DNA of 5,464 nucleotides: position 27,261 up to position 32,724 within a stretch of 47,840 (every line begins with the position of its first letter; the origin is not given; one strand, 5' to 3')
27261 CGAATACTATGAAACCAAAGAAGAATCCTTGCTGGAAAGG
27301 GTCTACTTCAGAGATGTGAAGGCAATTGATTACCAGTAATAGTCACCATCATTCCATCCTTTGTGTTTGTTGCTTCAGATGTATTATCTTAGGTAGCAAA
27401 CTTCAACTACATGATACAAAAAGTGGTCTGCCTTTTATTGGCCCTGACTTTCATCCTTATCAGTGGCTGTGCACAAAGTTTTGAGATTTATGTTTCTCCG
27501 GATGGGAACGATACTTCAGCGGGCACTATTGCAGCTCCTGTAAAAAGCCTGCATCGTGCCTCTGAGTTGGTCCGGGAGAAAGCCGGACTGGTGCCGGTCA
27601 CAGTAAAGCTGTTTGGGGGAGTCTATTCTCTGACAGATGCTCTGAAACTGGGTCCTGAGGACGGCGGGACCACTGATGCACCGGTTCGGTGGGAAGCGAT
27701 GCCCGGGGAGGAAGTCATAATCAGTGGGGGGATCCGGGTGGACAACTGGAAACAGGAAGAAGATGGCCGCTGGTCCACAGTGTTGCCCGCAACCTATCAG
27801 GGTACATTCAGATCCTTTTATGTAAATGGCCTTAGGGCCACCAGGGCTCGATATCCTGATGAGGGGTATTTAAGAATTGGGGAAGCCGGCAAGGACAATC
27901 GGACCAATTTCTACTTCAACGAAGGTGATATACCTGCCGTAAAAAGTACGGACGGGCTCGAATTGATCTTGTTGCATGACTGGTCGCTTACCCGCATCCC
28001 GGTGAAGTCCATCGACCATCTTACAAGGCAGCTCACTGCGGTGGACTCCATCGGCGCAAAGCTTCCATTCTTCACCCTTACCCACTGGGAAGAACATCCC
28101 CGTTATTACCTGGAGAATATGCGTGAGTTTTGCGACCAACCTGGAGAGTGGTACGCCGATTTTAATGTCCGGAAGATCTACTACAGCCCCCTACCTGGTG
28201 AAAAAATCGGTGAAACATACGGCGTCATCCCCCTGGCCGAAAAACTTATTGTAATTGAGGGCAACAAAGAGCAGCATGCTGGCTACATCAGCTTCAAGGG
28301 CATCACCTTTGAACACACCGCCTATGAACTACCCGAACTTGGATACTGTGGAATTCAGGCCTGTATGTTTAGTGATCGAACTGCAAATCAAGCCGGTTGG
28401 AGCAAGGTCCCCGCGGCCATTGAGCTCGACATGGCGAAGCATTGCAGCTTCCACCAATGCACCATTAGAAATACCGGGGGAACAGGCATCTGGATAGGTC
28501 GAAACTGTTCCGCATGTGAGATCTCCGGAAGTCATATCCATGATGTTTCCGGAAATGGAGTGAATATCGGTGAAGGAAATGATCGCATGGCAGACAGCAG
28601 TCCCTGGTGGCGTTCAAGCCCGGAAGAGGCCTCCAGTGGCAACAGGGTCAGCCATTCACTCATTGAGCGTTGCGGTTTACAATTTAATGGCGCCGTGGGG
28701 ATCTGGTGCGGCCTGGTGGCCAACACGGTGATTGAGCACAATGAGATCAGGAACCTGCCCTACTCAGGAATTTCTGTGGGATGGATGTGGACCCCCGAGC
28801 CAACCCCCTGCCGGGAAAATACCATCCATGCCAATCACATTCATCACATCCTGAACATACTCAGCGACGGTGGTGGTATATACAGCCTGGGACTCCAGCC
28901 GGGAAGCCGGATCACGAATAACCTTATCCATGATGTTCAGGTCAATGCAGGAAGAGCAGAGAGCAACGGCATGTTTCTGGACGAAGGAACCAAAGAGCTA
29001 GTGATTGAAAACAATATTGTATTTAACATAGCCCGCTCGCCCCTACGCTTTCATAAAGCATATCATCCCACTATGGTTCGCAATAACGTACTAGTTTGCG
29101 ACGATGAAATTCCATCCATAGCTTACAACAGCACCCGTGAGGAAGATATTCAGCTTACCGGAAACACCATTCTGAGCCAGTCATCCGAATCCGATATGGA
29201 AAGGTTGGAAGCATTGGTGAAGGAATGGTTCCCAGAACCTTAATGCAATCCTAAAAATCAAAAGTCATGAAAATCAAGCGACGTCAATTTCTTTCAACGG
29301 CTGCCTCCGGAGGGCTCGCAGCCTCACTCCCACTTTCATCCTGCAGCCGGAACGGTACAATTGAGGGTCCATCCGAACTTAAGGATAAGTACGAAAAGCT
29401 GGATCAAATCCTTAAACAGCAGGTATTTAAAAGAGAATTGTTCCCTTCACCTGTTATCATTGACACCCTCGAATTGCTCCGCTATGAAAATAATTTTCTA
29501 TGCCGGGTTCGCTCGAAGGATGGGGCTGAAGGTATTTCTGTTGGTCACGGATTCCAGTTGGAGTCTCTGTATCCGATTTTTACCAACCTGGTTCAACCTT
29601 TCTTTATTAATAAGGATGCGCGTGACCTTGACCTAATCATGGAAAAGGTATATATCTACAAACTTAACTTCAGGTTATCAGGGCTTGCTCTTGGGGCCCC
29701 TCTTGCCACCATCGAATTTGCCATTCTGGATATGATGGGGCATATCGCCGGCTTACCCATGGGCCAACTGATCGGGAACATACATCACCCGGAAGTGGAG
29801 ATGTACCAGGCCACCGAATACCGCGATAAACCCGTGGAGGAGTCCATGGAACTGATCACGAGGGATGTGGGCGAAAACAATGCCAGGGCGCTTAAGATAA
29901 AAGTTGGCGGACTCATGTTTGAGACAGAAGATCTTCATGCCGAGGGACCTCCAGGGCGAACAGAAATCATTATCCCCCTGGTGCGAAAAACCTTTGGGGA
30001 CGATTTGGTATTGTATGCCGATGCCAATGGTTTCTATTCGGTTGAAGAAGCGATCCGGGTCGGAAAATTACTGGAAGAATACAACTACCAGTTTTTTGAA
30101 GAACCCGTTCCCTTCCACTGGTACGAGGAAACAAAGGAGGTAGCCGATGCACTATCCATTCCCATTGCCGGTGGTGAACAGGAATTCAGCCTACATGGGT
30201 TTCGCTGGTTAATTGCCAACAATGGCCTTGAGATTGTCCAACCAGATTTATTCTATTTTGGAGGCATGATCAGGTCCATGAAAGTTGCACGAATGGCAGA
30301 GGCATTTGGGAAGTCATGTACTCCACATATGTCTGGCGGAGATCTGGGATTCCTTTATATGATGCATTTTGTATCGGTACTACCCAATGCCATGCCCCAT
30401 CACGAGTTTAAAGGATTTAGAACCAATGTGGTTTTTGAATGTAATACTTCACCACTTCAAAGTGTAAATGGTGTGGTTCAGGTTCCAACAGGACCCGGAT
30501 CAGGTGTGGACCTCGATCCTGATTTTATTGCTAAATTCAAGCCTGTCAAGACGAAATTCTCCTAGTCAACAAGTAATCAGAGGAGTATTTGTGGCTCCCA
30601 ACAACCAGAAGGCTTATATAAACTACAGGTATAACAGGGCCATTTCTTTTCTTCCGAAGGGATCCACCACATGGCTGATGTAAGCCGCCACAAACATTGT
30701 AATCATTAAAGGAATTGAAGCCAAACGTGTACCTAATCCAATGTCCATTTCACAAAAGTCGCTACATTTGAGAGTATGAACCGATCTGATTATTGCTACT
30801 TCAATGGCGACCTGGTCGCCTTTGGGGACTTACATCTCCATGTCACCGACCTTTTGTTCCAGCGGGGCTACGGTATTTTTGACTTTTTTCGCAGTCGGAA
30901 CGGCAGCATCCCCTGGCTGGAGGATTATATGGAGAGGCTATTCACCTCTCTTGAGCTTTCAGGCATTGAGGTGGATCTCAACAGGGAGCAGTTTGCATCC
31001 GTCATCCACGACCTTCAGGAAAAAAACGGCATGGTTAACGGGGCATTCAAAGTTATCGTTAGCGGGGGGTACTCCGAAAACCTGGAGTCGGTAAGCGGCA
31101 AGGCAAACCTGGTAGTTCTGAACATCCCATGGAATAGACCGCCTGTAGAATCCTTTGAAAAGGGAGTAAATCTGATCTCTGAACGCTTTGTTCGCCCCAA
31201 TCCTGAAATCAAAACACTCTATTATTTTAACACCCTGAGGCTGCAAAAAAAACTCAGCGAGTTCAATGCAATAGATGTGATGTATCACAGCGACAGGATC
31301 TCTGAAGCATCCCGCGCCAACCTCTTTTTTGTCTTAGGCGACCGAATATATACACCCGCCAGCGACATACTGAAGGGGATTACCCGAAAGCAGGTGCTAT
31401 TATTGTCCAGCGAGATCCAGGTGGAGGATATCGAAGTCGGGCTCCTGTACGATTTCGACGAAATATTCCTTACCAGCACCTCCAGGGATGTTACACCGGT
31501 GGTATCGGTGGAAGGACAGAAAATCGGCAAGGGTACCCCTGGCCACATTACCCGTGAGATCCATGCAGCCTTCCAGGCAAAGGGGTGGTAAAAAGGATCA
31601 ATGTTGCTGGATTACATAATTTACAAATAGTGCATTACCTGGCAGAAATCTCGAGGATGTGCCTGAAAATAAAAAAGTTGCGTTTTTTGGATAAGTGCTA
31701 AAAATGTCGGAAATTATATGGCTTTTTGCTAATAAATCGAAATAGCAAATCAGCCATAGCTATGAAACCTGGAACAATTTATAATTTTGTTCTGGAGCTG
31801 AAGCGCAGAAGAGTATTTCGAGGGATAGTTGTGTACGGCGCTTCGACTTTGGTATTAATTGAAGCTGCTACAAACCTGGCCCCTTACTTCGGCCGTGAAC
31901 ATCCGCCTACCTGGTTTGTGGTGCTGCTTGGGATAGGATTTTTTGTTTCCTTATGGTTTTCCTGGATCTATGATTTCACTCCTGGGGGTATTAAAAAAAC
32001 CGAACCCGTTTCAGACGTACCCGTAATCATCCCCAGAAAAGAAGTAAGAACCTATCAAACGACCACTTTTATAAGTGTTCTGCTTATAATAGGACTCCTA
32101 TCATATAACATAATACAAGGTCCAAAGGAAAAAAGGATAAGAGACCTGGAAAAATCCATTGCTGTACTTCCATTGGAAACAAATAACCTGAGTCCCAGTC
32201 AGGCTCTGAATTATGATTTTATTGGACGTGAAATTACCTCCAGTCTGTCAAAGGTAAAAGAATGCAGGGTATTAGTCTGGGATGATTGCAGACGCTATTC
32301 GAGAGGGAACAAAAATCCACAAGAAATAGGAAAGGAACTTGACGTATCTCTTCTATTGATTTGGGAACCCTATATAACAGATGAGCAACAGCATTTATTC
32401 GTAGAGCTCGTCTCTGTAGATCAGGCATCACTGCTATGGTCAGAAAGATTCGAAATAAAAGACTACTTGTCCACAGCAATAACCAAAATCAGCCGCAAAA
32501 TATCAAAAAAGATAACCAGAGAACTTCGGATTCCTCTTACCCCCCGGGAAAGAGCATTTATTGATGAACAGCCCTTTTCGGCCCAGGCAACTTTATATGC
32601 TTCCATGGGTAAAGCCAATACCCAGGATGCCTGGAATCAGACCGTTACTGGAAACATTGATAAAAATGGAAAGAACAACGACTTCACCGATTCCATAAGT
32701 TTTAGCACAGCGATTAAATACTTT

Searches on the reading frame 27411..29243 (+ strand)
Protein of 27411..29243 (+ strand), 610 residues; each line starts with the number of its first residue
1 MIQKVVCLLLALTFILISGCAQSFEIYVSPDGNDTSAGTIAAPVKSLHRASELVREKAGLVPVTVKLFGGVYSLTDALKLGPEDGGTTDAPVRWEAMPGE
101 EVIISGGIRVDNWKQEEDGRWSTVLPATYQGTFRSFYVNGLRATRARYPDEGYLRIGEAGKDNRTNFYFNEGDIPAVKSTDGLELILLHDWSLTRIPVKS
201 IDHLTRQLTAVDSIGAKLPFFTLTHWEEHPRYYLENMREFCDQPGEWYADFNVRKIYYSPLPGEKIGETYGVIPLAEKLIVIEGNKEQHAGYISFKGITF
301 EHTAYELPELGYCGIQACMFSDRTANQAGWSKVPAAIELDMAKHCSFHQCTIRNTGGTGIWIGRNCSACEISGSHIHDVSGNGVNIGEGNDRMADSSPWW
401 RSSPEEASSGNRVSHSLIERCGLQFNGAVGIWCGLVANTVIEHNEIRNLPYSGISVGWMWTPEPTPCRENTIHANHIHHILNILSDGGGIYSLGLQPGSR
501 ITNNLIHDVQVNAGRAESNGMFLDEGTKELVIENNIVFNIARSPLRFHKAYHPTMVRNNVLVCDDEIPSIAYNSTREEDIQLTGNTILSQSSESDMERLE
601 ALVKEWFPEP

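Call 96: search_protein_families(library=pfam, proteins=[window:27411-29243:+], max_evalue=0.00001)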
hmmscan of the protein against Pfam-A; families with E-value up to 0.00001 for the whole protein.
window:27411-29243:+ (610 aa): 3 families
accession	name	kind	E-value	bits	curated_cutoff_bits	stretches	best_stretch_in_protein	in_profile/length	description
PF13229.12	Beta_helix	-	5.9e-19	68.7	25.9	2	336-507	2-135/158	Right handed beta helix region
PF21231.2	GH141_M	-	9.4e-12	45.5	27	1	132-260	17-155/156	GH141 insertion domain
PF05048.19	NosD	-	4.2e-07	30.1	23.6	0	314-477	18-169/212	Periplasmic copper-binding protein (NosD)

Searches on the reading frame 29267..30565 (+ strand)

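Call 3: search_protein_families(library=pfam, proteins=[window:29267-30565:+], max_evalue=0.1)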
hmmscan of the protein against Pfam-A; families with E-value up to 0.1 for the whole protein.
window:29267-30565:+ (432 aa): 3 families
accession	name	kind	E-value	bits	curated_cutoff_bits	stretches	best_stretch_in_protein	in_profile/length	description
PF13378.12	MR_MLE_C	-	1.2e-51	176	29.4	1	201-419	10-218/219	Enolase C-terminal domain-like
PF02746.21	MR_MLE_N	-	0.00087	19.9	22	1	78-170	30-117/117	Mandelate racemase / muconate lactonizing enzyme, N-terminal domain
PF10518.14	TAT_signal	-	0.0098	16.3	22.7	1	2-22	1-21/21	TAT (twin-arginine translocation) pathway signal sequence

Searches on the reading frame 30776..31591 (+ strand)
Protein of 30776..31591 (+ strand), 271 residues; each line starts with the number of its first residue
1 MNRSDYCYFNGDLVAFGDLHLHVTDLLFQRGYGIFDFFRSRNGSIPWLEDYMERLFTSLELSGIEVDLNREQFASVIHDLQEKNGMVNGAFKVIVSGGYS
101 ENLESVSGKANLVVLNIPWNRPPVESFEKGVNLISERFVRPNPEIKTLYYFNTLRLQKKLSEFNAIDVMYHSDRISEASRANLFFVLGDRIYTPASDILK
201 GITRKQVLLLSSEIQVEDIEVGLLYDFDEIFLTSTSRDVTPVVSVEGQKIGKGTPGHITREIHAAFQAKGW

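Call 3: search_protein_families(library=pfam, proteins=[window:30776-31591:+], max_evalue=0.1)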
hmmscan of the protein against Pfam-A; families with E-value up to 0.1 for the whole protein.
window:30776-31591:+ (271 aa): 1 family
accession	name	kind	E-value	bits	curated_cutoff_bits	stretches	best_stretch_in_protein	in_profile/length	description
PF01063.24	Aminotran_4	-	1.7e-38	133.2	28.5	1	33-245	1-223/223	Amino-transferase class IV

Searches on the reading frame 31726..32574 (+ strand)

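Call 80: search_protein_families(library=pfam, proteins=[window:31726-32574:+], max_evalue=1)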
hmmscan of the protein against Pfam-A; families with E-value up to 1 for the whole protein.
seq(283 aa): 3 families
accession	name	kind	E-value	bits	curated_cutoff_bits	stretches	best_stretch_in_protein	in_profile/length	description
PF01545.26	Cation_efflux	-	0.0065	16.7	26.6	1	31-83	73-125/198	Cation efflux family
PF05251.17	Ost5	-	0.068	13.9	27.4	1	52-79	4-31/73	Oligosaccharyltransferase subunit 5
PF00487.30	FA_desaturase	-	0.13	12.4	29.7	1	17-85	116-186/253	Fatty acid desaturase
